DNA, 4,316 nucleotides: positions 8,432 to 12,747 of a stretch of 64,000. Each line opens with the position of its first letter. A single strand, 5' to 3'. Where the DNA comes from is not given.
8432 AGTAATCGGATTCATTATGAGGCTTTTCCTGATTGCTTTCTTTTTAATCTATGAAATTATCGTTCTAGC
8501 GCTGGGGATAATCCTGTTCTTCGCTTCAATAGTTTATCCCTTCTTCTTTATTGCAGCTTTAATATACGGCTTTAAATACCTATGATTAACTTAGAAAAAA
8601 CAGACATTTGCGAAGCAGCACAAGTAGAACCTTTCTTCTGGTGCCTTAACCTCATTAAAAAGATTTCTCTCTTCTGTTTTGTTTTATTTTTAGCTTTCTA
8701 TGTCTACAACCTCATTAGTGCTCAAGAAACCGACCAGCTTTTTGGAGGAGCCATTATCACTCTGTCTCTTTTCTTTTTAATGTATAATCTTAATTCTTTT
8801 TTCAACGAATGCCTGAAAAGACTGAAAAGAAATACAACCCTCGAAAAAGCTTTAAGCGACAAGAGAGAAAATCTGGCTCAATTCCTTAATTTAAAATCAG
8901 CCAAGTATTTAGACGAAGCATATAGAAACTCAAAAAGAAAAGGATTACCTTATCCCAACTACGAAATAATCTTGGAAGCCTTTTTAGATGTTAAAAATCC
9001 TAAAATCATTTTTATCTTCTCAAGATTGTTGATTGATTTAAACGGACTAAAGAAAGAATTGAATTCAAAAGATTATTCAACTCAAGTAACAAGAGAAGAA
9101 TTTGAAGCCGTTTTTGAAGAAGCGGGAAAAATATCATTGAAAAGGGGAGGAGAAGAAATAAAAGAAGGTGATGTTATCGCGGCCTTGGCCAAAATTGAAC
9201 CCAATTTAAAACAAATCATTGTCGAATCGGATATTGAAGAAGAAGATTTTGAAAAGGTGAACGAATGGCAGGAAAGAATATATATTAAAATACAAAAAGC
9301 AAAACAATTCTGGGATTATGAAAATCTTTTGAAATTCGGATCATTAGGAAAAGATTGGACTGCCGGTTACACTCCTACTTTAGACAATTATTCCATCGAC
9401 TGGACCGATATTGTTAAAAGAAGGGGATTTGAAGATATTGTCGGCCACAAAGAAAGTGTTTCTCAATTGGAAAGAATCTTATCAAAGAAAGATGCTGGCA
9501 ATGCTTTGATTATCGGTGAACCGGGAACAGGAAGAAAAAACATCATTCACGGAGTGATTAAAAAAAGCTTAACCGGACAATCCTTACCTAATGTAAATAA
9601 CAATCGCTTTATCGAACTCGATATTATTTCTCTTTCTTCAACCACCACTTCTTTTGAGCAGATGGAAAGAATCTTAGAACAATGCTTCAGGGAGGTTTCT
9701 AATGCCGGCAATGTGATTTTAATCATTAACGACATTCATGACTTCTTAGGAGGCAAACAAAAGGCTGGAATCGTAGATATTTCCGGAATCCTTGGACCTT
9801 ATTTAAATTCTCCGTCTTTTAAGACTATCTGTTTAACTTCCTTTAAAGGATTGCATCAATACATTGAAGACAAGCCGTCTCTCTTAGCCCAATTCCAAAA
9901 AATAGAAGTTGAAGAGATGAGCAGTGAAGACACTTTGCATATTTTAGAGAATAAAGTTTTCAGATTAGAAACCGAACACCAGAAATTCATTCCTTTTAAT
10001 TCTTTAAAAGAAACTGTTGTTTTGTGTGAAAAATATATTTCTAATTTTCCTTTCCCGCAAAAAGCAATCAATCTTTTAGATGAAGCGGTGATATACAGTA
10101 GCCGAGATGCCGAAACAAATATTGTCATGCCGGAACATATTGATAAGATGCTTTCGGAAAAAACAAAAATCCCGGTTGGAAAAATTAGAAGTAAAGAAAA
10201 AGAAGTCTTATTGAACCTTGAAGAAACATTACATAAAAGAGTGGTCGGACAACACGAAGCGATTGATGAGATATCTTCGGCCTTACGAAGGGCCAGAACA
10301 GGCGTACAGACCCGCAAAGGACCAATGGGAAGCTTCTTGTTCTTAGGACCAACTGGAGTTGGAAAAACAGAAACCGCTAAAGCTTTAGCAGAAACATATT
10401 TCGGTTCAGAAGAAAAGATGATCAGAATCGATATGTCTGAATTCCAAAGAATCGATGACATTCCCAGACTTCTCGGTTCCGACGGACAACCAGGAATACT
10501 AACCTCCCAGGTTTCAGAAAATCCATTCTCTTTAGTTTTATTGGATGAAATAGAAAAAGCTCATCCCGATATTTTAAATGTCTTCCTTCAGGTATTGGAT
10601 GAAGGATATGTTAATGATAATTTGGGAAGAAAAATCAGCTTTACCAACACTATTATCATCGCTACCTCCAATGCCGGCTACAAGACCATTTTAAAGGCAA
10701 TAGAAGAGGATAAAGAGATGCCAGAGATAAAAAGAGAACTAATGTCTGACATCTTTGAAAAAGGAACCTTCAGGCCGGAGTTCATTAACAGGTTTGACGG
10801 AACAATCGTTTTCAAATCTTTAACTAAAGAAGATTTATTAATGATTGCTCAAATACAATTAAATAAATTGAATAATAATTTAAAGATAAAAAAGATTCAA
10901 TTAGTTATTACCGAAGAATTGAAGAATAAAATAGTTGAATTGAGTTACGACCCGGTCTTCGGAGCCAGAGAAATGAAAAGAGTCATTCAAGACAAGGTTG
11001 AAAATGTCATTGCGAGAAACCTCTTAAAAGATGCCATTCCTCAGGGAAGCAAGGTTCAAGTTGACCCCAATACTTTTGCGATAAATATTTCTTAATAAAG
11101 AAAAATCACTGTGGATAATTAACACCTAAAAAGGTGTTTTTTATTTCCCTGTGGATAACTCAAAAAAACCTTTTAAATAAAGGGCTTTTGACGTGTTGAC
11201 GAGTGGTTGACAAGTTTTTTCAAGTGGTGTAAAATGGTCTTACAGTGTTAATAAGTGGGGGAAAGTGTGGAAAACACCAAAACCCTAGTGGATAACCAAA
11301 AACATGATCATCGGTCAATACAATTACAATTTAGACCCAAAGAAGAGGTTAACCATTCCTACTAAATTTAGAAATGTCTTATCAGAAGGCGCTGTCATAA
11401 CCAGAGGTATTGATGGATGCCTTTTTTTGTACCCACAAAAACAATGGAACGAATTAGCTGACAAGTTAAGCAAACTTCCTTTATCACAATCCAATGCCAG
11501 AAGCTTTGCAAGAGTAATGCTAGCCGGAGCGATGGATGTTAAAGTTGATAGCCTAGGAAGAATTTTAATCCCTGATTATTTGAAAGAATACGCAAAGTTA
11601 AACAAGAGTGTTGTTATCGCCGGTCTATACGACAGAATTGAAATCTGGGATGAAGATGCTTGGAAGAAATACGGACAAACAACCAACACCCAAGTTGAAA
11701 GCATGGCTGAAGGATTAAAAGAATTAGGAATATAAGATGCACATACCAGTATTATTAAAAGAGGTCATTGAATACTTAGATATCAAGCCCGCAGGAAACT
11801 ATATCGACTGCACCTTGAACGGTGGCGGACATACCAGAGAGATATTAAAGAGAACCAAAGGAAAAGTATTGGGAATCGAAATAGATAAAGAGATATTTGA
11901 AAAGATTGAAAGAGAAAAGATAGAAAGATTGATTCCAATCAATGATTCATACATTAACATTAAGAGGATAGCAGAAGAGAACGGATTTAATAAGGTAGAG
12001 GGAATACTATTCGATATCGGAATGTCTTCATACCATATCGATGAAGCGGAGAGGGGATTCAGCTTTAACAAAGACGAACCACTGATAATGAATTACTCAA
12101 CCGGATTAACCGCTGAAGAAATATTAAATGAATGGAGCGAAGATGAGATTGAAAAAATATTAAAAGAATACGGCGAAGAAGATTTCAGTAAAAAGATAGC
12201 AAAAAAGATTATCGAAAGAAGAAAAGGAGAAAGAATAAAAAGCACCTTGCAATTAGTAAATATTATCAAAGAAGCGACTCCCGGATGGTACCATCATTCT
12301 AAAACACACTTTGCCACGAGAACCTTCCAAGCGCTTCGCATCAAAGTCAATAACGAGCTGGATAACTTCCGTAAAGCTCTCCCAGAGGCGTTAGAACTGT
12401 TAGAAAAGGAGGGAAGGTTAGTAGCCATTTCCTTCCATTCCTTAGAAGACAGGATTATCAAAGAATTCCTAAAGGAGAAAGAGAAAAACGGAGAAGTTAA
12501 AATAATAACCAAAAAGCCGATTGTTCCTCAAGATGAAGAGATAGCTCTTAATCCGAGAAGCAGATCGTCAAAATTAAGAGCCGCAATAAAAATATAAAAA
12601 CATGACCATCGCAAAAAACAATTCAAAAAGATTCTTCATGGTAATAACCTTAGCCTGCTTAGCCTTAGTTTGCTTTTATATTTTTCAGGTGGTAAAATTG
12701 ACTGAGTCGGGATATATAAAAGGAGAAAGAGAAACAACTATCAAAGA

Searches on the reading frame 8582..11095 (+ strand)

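Call 77: search_protein_families(library=pfam, proteins=[window:8582-11095:+], max_evalue=0.0001)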
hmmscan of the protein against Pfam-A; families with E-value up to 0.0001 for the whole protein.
window:8582-11095:+ (837 aa): 8 families
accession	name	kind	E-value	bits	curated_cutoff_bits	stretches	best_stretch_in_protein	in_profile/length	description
PF07724.20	AAA_2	-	1e-45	156.2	27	1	581-739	2-164/166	AAA domain (Cdc48 subfamily)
PF10431.15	ClpB_D2-small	-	5.3e-22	78.1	21.9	1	747-827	1-81/81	C-terminal, D2-small domain, of ClpB protein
PF00004.35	AAA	-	1e-15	58.8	21.2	1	586-708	2-119/131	ATPase family associated with various cellular activities (AAA)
PF07728.20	AAA_5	-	1.3e-12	48.3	22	1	585-700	2-125/139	AAA domain (dynein-related subfamily)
PF17871.7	AAA_lid_9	-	1.1e-08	35.3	22.8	1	447-528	1-82/104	AAA lid domain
PF05673.19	DUF815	-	6.4e-07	29.2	23.8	0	579-768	50-215/249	Protein of unknown function (DUF815)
PF00158.32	Sigma54_activat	-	8.6e-06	26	20.2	0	583-621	23-61/168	Sigma-54 interaction domain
PF13191.12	AAA_16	-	5.5e-05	24.2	32.6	0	553-608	1-50/167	AAA ATPase domain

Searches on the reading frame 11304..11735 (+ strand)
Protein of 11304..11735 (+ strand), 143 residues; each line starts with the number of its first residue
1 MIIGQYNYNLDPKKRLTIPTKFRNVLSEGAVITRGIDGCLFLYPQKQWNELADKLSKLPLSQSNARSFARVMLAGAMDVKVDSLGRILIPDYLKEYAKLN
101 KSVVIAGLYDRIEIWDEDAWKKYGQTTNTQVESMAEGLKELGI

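Call 77: search_protein_families(library=pfam, proteins=[window:11304-11735:+], max_evalue=0.0001)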
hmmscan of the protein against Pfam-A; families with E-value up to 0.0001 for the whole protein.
window:11304-11735:+ (143 aa): 1 family
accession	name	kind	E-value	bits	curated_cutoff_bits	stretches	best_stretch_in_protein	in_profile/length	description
PF02381.23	MraZ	-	7.9e-36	122.3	23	2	1-70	1-71/72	MraZ protein, putative antitoxin-like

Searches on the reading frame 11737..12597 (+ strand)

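Call 77: search_protein_families(library=pfam, proteins=[window:11737-12597:+], max_evalue=0.0001)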
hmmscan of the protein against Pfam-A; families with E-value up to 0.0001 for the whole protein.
window:11737-12597:+ (286 aa): 1 family
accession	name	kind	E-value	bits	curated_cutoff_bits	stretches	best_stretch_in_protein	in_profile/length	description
PF01795.25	Methyltransf_5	-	2.4e-95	320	27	1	2-285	4-308/309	MraW methylase family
